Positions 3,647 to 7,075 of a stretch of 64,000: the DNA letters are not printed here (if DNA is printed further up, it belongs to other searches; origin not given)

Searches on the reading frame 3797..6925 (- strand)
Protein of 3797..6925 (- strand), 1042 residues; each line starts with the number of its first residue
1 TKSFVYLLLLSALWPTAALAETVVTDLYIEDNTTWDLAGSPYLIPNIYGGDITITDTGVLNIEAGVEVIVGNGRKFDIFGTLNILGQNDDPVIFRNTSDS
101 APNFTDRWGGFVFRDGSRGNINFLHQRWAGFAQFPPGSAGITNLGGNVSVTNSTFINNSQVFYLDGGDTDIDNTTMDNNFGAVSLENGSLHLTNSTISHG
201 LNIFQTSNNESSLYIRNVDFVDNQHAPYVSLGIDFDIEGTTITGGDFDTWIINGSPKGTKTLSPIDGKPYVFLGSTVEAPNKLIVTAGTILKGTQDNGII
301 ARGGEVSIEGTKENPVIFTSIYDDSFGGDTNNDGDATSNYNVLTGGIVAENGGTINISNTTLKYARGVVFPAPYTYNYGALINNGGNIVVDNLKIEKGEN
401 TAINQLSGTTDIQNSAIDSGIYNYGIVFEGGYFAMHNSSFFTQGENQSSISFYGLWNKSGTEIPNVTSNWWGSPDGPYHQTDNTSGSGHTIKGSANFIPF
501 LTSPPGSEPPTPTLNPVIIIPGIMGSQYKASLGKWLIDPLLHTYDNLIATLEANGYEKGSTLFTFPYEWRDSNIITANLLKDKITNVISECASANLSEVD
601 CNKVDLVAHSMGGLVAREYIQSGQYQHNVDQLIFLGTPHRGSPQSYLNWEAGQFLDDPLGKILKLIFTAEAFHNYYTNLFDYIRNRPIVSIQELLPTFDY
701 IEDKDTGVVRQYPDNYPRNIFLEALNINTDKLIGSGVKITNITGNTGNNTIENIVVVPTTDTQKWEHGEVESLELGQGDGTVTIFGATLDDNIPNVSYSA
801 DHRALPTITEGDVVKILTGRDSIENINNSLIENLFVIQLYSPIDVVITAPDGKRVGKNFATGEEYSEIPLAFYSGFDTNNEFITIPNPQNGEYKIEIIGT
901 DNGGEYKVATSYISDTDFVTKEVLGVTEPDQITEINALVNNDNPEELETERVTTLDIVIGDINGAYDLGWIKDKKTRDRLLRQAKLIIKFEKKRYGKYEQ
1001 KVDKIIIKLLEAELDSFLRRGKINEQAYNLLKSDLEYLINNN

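Call 57: search_protein_families(library=pfam, proteins=[window:3797-6925:-], max_evalue=0.001)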
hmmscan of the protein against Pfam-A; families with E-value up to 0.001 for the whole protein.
window:3797-6925:- (1042 aa): 5 families
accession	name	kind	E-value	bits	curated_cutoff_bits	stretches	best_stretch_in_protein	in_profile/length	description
PF02450.21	LCAT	-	1.9e-14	54.1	21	1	541-659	66-182/392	Lecithin:cholesterol acyltransferase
PF07819.20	PGAP1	-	2.8e-10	40.8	24.3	1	516-644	6-134/233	PGAP1-like alpha/beta domain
PF02089.21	Palm_thioest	-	2.3e-07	31.2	26.8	1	581-644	52-115/254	Palmitoyl protein thioesterase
PF01674.24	Lipase_2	-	7.5e-06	26.1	20.3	1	515-636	2-106/219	Lipase (class 2)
PF24096.1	DUF7379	-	2.6e-05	24.7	33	1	601-642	69-115/191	Domain of unknown function (DUF7379)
